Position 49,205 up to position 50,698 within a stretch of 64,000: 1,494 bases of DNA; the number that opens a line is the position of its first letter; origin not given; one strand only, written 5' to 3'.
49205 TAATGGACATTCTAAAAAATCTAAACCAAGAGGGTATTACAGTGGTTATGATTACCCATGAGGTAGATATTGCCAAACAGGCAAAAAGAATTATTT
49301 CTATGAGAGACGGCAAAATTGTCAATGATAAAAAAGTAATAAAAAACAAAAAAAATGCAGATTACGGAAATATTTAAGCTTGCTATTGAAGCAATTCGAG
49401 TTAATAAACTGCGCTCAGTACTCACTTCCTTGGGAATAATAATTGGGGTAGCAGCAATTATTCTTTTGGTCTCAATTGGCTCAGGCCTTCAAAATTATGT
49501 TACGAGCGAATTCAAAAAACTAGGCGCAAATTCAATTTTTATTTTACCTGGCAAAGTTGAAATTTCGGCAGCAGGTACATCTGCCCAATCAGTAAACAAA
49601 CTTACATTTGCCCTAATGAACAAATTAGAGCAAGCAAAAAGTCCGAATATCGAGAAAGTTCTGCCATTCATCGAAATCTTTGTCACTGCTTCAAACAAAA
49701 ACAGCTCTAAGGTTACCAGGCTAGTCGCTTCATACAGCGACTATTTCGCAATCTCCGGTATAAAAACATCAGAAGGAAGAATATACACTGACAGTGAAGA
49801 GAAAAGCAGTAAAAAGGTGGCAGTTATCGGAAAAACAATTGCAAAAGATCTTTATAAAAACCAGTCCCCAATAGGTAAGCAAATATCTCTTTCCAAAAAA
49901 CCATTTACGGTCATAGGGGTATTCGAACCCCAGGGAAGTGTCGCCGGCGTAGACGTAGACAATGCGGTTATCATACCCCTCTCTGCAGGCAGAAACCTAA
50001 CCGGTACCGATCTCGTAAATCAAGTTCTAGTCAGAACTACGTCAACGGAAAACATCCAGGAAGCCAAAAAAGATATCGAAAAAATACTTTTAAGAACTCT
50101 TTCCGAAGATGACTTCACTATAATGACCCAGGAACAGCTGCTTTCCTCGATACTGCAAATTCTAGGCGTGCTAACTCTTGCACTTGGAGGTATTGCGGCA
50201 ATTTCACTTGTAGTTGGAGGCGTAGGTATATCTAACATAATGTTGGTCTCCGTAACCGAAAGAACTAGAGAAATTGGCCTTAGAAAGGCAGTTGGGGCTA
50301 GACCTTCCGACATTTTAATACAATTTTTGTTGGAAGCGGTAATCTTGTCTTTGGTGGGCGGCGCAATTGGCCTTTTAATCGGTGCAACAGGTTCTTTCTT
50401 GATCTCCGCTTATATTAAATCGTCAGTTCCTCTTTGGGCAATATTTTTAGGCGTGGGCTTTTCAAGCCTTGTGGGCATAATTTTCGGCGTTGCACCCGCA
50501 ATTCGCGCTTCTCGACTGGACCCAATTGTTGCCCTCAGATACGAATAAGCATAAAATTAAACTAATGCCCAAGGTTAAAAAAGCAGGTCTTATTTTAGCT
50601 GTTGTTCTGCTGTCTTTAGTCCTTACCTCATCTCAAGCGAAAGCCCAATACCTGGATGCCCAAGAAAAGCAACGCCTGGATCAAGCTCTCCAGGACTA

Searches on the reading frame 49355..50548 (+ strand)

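Call 62: search_protein_families(library=pfam, proteins=[window:49355-50548:+], max_evalue=0.001)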
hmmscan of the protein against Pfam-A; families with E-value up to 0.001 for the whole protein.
window:49355-50548:+ (397 aa): 2 families
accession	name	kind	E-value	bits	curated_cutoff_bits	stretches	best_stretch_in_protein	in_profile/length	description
PF12704.14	MacB_PCD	-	6.5e-44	151.1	27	1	21-243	1-206/207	MacB-like periplasmic core domain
PF02687.27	FtsX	-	7.7e-19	68.3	25.5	1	280-390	3-120/120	FtsX-like permease C-terminal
